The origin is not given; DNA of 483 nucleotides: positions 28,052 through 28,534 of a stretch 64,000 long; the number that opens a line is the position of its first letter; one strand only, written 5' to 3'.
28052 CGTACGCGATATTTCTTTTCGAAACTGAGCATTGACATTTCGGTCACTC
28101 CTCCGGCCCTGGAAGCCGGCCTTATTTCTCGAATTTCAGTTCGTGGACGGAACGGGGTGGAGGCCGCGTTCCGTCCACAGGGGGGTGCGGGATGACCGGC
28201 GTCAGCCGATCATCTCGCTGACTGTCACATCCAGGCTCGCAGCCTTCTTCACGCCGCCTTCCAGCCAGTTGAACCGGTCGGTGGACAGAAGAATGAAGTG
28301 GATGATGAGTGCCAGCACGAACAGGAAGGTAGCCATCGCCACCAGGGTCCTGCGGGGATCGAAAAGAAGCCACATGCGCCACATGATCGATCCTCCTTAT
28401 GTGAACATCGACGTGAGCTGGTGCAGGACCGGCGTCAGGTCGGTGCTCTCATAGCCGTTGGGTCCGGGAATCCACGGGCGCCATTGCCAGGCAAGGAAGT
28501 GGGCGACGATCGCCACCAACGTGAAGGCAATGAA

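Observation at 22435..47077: Self-contained half photosynthesis gene cluster with sharp chromosomal boundaries in a Hyphomicrobiales-like host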

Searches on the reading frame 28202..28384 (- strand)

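Call 7: search_protein_families(library=ncbifam, proteins=[window:28202-28384:-])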
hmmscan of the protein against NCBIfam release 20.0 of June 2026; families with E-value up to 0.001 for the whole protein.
window:28202-28384:- (60 aa): 1 family
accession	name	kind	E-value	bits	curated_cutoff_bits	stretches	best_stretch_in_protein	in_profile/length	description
NF040861.1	pufA_517_ASD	equivalog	1.9e-22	79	35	1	2-42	1-41/41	light-harvesting antenna LH1, alpha subunit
